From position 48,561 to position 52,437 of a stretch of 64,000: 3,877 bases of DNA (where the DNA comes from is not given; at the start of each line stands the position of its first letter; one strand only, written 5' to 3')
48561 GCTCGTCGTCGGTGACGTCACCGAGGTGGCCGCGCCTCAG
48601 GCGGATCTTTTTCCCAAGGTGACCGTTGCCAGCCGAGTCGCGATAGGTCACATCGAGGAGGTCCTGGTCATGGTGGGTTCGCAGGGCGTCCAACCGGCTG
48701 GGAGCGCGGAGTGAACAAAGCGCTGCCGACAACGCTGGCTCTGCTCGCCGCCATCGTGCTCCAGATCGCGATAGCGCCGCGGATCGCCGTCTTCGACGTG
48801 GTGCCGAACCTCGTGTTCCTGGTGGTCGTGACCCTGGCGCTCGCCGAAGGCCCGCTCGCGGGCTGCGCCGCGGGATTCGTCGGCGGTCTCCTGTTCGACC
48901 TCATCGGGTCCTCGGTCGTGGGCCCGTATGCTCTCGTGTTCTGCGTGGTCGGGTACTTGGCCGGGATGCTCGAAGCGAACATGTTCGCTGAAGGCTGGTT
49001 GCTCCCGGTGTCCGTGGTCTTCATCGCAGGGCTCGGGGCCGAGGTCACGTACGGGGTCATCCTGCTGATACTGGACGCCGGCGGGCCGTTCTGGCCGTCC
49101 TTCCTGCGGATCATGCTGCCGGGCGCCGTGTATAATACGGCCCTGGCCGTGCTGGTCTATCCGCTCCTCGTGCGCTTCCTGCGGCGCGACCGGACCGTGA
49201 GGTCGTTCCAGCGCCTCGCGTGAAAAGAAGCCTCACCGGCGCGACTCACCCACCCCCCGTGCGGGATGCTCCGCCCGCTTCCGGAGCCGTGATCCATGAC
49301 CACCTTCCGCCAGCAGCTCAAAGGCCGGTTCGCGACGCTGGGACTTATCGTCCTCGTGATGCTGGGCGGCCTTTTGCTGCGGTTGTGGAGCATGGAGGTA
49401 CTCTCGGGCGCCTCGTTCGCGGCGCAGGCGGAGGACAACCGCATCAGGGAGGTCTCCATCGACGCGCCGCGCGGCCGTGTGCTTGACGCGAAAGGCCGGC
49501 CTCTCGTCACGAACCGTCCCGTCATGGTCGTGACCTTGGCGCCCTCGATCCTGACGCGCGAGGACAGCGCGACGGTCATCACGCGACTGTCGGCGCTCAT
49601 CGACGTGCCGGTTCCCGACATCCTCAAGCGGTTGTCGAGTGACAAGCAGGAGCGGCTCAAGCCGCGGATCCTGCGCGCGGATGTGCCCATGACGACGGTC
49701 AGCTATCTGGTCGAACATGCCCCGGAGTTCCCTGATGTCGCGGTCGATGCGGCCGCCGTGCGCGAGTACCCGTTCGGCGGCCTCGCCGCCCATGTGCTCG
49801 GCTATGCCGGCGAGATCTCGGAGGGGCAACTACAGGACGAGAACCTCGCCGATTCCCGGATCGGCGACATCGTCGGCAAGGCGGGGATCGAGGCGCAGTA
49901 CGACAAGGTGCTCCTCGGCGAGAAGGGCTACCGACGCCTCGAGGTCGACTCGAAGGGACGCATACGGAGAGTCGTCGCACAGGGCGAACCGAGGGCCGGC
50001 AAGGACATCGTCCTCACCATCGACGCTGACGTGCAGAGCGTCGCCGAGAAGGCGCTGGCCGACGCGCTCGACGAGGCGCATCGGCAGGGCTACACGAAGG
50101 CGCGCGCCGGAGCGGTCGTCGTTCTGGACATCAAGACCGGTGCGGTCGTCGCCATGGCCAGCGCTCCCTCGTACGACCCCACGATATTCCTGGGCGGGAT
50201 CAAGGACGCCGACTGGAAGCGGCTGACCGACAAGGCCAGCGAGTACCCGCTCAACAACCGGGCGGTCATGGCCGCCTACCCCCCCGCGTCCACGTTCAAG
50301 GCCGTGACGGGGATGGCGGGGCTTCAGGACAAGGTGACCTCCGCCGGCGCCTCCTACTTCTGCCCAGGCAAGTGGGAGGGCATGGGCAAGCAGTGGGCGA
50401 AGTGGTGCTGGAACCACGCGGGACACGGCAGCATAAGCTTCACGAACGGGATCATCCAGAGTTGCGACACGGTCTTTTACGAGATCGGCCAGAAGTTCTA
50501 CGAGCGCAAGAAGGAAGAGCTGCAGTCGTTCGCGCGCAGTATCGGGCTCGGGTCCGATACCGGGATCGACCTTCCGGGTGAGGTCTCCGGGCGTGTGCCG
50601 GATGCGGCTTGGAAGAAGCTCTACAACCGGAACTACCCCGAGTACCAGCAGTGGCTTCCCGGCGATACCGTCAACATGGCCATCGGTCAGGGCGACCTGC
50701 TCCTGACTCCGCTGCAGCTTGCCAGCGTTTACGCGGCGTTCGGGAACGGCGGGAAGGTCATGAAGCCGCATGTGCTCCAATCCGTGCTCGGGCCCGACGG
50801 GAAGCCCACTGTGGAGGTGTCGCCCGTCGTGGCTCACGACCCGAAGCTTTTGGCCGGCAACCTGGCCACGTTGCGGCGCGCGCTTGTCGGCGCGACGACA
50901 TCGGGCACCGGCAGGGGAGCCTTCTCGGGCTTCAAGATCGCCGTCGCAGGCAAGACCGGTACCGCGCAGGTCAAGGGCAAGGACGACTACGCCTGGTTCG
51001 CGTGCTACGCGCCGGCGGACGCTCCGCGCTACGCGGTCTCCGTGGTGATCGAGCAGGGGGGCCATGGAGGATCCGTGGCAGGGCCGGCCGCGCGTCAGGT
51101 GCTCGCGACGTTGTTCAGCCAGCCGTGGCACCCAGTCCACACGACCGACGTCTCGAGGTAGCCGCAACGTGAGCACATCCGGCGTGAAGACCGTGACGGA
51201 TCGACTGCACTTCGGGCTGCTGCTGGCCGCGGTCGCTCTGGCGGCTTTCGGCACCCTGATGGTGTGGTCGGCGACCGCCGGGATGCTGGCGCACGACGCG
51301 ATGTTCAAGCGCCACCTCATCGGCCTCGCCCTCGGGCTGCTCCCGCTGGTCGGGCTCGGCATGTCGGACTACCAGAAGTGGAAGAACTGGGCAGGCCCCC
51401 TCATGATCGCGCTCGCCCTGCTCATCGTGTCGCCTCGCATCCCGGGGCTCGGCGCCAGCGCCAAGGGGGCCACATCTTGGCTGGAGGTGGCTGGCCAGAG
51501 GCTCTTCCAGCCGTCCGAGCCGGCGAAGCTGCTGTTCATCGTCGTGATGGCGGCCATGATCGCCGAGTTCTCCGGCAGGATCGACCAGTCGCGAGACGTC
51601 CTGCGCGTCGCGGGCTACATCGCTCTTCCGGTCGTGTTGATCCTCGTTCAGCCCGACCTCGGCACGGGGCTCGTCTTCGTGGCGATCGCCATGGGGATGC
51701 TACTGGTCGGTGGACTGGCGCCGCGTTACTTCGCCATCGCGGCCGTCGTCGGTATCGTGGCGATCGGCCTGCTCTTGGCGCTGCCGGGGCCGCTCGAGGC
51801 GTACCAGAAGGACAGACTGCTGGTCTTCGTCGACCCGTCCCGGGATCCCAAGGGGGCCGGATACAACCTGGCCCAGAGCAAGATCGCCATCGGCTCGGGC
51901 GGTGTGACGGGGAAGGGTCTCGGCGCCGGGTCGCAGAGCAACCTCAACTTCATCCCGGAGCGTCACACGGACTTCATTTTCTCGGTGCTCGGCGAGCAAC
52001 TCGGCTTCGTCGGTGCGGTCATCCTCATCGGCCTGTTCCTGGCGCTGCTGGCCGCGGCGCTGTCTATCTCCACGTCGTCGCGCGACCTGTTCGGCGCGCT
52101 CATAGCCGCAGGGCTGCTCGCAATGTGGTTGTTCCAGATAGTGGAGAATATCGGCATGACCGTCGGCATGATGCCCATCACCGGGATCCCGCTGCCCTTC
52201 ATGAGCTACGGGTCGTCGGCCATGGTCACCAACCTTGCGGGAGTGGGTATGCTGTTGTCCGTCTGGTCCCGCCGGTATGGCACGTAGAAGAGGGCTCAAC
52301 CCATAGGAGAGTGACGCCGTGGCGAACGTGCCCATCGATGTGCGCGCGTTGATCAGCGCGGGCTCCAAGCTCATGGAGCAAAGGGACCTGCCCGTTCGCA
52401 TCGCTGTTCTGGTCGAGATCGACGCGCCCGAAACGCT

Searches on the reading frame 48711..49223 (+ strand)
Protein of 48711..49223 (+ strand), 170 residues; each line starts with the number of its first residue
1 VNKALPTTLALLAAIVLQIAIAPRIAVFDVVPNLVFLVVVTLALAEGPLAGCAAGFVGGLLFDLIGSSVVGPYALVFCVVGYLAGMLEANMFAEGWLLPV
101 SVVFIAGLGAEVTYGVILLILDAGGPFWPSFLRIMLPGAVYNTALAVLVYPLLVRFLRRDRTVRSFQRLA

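Call 55: search_protein_families(library=pfam, proteins=[window:48711-49223:+], max_evalue=0.00001)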
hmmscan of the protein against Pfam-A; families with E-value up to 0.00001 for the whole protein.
window:48711-49223:+ (170 aa): 1 family
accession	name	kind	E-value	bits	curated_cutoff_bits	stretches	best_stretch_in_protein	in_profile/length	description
PF04093.17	MreD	-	4.2e-12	46.9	24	1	9-158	12-156/158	rod shape-determining protein MreD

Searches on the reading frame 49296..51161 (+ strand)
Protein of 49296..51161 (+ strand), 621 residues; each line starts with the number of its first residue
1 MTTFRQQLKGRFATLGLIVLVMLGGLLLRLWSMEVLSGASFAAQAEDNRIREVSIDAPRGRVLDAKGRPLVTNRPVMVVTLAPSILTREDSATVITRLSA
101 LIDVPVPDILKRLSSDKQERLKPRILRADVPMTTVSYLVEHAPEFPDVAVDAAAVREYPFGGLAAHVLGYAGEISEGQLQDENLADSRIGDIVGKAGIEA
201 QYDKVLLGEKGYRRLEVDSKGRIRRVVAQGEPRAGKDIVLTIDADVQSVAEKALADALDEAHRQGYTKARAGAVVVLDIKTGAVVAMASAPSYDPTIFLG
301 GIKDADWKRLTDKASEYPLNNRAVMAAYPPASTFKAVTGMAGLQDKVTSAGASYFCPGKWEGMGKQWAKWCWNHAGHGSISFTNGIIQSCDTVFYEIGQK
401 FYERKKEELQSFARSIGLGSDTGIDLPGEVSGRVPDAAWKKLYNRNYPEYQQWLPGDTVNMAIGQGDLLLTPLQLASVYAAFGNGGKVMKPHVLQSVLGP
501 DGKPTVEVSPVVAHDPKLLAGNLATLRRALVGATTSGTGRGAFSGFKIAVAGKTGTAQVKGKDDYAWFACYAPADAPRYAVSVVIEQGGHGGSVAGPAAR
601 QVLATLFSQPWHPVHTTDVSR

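Call 55: search_protein_families(library=pfam, proteins=[window:49296-51161:+], max_evalue=0.00001)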
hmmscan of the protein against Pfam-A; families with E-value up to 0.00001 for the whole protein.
window:49296-51161:+ (621 aa): 2 families
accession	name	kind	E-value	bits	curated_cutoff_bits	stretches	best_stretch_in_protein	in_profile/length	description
PF00905.27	Transpeptidase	-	5.5e-66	223.2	22.1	1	272-603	1-298/299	Penicillin binding protein transpeptidase domain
PF03717.20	PBP_dimer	-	1.7e-42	146.3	24.4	1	55-226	2-178/180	Penicillin-binding Protein dimerisation domain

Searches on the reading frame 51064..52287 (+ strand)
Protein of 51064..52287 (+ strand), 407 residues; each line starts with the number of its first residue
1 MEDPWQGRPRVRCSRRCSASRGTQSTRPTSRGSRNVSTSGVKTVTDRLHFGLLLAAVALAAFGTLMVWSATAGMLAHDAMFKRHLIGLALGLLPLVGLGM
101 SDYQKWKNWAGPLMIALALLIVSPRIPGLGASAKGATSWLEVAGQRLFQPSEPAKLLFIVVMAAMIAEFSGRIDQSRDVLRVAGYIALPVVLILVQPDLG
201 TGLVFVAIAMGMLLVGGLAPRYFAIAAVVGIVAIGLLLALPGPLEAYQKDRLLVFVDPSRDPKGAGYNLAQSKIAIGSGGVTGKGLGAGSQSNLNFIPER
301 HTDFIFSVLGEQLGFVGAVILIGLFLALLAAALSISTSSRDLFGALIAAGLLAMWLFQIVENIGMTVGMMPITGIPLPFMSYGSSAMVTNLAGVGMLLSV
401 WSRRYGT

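Call 55: search_protein_families(library=pfam, proteins=[window:51064-52287:+], max_evalue=0.00001)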
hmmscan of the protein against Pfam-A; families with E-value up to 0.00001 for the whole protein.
window:51064-52287:+ (407 aa): 1 family
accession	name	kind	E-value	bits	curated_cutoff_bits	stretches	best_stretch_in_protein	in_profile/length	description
PF01098.24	FTSW_RODA_SPOVE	-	7.1e-87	292.1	26.4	1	54-401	5-351/356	Cell cycle protein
